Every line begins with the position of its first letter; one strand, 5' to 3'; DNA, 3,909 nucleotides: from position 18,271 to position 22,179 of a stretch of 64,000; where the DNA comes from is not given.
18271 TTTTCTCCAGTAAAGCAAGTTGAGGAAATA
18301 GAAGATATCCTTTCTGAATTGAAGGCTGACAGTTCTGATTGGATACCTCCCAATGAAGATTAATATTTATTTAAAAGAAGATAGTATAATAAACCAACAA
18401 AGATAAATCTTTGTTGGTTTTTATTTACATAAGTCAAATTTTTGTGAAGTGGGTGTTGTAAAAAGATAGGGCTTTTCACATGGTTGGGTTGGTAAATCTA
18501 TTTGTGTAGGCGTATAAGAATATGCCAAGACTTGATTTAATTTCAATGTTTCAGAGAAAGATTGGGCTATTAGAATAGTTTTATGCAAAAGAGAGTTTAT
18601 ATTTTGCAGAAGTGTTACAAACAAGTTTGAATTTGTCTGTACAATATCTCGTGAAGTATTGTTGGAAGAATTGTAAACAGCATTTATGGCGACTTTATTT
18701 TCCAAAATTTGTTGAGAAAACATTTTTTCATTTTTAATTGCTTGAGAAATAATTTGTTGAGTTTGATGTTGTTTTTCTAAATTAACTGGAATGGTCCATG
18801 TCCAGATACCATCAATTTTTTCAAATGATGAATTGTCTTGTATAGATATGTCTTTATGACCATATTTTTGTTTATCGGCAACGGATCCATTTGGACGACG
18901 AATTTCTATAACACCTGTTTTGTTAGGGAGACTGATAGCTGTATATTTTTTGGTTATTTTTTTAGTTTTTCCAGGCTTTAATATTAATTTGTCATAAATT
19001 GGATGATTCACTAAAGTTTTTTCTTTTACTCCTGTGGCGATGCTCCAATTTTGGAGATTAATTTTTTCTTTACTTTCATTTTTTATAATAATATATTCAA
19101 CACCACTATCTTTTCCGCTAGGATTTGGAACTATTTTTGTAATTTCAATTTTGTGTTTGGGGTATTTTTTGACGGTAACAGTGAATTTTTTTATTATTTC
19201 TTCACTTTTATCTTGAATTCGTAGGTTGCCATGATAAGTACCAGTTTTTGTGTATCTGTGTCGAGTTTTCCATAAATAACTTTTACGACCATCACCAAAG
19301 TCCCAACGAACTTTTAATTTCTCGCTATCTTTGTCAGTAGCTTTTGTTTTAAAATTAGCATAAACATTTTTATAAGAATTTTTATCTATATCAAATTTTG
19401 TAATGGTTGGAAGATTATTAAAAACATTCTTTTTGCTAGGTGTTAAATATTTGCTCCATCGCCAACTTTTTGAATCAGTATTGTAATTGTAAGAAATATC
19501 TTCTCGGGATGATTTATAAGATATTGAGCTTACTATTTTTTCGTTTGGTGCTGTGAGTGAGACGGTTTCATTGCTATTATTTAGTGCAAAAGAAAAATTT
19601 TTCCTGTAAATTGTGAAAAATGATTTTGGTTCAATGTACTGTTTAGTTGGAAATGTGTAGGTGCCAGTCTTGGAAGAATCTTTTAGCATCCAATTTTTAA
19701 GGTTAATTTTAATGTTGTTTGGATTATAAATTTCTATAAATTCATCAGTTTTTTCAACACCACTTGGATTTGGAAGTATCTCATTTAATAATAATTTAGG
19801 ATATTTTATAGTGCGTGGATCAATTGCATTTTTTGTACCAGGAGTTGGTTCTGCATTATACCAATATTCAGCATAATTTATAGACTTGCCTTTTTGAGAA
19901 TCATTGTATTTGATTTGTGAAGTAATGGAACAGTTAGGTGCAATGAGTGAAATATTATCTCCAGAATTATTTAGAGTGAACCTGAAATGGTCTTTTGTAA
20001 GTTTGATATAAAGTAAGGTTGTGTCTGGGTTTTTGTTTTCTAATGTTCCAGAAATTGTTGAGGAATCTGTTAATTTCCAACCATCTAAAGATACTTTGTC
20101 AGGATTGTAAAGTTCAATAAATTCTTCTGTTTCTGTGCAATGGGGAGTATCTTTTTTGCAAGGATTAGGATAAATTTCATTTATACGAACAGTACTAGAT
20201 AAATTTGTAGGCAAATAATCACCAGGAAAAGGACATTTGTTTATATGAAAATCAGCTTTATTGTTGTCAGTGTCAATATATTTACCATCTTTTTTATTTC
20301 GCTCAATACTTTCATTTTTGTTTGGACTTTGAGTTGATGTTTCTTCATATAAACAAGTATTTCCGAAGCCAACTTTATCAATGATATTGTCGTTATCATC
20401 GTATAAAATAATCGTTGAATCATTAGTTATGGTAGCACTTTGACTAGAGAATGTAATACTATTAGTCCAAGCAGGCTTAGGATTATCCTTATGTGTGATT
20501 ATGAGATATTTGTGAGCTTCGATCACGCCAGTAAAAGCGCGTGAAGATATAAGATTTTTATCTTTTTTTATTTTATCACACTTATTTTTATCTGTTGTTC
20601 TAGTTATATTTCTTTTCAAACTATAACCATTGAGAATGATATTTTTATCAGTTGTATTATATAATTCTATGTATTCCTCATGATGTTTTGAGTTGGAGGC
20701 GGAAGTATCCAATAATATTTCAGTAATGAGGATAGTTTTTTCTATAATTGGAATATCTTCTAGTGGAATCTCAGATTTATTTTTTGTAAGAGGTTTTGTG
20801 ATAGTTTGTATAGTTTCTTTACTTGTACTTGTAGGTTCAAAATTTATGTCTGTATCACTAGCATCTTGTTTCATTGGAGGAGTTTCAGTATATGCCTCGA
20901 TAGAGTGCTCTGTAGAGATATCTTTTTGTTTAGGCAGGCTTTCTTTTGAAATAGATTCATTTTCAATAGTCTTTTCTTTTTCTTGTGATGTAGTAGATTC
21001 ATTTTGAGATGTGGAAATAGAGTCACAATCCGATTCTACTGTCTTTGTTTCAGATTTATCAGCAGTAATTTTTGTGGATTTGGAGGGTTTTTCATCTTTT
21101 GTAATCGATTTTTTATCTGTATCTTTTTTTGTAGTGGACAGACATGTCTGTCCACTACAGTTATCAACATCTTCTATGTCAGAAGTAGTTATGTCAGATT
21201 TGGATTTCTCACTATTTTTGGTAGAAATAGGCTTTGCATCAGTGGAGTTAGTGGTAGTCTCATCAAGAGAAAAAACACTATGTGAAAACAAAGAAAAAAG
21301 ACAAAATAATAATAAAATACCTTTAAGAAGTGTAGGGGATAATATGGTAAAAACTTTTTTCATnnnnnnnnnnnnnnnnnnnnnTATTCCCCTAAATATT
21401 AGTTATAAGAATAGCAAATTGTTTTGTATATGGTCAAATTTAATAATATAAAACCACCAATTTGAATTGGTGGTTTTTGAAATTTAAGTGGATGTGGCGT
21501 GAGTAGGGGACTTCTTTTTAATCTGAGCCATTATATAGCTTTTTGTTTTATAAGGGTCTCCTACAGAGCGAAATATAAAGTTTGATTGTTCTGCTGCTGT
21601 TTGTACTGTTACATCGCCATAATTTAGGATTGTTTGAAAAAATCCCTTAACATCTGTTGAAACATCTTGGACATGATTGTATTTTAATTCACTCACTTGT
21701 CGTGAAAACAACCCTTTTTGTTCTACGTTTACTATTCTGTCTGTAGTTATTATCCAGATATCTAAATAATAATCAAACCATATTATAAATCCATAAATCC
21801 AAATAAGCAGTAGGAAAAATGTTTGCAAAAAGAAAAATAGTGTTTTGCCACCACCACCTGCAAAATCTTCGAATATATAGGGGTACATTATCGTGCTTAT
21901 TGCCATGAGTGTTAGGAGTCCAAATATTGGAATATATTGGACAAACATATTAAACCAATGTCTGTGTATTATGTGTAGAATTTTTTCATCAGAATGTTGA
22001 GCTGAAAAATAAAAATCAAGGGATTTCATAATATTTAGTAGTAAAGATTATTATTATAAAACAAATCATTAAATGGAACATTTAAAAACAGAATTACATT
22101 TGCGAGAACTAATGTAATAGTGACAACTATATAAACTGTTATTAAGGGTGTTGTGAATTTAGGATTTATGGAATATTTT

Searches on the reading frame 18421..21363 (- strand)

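Call 24: search_protein_families(library=pfam, proteins=[window:18421-21363:-], max_evalue=0.001)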
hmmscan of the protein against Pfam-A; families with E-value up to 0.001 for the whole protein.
window:18421-21363:- (980 aa): 3 families
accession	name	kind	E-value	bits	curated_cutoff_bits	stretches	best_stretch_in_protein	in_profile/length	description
PF00932.25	LTD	-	1.7e-54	183.2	34.3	4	522-617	6-108/109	Lamin Tail Domain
PF18911.6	PKD_4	-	1.7e-11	44.5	27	1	650-724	2-76/85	PKD domain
PF00801.26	PKD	-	0.00012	22.4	23.5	1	671-722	19-71/80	PKD domain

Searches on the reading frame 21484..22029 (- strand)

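Call 24: search_protein_families(library=pfam, proteins=[window:21484-22029:-], max_evalue=0.001)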
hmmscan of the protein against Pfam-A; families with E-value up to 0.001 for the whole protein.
window:21484-22029:- (181 aa): 2 families
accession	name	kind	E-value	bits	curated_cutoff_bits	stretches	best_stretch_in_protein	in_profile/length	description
PF03703.20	bPH_2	-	2.9e-09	37.5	22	1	92-166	5-78/78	Bacterial PH domain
PF14470.12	bPH_3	-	0.00026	21.8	23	1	87-134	20-67/95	Bacterial PH domain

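Call 79: search_protein_families(library=ncbifam, proteins=[window:21484-22029:-], max_evalue=0.01)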
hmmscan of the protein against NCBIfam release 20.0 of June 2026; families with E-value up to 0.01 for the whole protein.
window:21484-22029:- (181 aa): 0 families
